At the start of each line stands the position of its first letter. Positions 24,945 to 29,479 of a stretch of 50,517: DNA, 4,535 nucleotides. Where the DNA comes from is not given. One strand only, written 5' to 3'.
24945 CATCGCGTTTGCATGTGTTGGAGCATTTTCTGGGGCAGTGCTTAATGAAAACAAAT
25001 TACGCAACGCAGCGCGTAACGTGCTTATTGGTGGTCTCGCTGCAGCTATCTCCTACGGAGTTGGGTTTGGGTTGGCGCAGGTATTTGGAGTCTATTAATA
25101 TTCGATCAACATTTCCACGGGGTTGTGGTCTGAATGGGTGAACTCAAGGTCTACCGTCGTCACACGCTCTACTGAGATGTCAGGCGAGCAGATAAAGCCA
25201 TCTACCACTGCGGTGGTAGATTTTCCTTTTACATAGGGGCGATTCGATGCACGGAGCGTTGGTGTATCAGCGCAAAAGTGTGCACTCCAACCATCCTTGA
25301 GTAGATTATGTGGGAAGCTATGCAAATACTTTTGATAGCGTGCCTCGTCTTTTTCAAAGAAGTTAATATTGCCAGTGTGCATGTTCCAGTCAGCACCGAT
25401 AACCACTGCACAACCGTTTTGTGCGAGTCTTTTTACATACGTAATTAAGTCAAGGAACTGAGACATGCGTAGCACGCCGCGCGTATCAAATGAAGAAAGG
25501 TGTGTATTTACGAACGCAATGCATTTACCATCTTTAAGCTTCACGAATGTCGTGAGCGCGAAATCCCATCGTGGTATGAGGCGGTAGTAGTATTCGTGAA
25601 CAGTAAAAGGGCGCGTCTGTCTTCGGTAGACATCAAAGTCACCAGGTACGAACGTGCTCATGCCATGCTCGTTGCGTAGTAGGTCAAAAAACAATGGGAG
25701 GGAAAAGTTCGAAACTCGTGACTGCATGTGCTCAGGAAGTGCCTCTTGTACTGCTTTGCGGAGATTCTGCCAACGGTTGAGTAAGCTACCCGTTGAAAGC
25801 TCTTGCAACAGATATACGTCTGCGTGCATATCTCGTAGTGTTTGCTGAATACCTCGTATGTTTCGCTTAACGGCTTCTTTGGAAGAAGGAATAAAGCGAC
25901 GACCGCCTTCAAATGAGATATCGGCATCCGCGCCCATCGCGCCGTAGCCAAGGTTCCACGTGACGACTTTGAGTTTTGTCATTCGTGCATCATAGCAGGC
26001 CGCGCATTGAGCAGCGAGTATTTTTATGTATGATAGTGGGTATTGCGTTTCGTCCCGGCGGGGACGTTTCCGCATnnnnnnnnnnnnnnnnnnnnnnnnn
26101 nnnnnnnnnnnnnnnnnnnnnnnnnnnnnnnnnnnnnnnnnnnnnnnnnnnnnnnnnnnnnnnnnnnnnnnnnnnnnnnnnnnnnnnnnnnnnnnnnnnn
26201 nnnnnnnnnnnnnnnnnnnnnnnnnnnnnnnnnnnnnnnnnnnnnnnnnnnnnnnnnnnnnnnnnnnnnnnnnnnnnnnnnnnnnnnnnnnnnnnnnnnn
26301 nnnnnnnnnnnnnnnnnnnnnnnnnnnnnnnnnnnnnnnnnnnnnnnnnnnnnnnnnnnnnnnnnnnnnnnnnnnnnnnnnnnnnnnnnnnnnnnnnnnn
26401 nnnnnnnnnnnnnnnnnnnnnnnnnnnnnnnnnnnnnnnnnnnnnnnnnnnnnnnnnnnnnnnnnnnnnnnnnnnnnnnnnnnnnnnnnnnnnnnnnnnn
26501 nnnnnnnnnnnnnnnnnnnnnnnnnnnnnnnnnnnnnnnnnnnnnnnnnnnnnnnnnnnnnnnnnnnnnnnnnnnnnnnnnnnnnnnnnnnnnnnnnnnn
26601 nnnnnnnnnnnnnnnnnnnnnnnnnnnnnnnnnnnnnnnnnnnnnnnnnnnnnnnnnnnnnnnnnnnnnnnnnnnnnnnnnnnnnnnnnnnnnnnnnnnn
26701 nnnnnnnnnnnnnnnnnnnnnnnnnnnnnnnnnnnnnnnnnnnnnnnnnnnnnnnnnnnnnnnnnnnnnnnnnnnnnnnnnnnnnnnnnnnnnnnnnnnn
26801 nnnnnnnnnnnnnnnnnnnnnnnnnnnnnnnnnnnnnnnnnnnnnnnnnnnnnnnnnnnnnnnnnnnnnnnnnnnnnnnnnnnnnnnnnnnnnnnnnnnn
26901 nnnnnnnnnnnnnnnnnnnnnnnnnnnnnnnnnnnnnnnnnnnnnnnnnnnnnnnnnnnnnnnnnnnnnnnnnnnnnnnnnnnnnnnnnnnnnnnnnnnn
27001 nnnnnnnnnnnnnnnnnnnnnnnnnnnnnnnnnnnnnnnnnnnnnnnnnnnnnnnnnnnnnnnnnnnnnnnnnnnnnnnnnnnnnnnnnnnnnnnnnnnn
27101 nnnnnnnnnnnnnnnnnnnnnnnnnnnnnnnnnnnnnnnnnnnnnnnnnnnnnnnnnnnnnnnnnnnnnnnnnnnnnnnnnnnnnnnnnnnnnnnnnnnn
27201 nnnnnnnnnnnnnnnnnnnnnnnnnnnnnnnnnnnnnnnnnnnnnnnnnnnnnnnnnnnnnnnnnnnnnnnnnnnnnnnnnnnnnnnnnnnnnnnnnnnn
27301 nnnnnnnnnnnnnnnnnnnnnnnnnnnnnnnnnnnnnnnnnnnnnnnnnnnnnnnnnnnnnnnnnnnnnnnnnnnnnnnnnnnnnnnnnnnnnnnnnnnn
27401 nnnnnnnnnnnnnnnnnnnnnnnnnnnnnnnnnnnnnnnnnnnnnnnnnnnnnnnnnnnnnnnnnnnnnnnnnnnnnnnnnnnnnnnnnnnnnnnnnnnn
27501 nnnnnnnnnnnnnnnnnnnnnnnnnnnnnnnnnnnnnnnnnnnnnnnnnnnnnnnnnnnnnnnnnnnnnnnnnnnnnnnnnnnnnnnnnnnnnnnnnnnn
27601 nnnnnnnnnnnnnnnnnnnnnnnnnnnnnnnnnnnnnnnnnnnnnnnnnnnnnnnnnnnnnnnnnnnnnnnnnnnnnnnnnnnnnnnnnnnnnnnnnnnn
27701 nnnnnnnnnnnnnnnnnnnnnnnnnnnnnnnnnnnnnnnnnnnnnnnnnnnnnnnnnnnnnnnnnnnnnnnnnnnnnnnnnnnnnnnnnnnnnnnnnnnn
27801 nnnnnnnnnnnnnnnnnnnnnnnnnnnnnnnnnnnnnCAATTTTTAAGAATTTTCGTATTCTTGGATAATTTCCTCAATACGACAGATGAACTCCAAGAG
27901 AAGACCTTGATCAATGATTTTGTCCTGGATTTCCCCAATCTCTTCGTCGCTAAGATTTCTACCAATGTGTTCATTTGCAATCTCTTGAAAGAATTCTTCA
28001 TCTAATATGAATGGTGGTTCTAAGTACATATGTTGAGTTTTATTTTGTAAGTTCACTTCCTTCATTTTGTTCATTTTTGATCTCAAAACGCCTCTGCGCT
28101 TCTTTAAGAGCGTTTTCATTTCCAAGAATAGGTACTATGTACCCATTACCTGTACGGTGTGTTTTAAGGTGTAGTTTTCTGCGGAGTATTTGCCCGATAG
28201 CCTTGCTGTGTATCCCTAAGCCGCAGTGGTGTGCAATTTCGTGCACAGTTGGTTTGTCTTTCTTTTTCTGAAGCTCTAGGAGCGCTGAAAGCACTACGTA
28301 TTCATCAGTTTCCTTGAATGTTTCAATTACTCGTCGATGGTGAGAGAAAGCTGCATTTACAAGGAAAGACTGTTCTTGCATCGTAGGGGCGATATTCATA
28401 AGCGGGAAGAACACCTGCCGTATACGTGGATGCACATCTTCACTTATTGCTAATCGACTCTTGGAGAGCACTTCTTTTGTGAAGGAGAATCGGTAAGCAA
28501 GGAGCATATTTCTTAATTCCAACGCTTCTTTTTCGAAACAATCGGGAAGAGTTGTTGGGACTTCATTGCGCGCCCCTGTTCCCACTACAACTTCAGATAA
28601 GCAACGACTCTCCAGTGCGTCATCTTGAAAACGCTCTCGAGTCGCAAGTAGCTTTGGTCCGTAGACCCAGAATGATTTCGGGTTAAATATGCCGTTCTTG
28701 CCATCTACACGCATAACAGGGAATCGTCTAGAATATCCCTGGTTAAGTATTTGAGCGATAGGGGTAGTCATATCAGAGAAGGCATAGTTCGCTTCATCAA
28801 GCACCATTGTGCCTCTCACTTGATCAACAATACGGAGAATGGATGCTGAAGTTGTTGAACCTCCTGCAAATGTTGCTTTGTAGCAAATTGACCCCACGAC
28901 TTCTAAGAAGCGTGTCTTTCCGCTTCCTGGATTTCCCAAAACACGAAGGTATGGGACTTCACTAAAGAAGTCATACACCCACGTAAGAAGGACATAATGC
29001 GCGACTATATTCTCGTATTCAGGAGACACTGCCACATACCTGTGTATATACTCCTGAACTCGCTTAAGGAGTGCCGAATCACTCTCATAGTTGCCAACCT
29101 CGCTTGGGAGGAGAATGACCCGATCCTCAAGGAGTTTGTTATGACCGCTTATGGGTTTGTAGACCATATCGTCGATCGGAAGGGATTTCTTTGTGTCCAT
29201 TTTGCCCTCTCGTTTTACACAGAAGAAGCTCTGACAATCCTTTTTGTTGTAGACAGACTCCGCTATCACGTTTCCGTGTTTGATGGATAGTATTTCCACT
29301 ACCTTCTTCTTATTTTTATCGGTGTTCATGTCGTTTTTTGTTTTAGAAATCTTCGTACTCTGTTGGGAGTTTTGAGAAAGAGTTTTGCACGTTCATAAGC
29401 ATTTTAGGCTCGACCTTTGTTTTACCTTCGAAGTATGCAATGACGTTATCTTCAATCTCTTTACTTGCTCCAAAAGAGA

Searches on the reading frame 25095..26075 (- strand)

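Call 28: search_protein_families(library=pfam, proteins=[window:25095-26075:-], max_evalue=0.01)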
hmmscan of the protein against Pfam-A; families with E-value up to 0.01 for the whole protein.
window:25095-26075:- (326 aa): 2 families
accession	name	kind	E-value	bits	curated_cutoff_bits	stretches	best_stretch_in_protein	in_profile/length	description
PF03372.29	Exo_endo_phos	-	9.1e-07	29.3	24.5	1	38-317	1-225/225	Endonuclease/Exonuclease/phosphatase family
PF14529.12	Exo_endo_phos_2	-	0.0045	17.3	27.4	0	203-320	13-116/117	Endonuclease-reverse transcriptase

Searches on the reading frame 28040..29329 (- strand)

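Call 28: search_protein_families(library=pfam, proteins=[window:28040-29329:-], max_evalue=0.01)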
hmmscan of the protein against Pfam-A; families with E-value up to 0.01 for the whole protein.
window:28040-29329:- (429 aa): 0 families

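Call 44: search_protein_families(library=phrogs, proteins=[window:28043-29329:-], max_evalue=0.01)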
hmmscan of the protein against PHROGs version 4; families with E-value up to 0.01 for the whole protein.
window:28043-29329:- (429 aa): 1 family
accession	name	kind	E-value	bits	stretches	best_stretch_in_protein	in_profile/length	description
phrog_21086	-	unknown function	0.0075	15.9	1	128-181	247-301/617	-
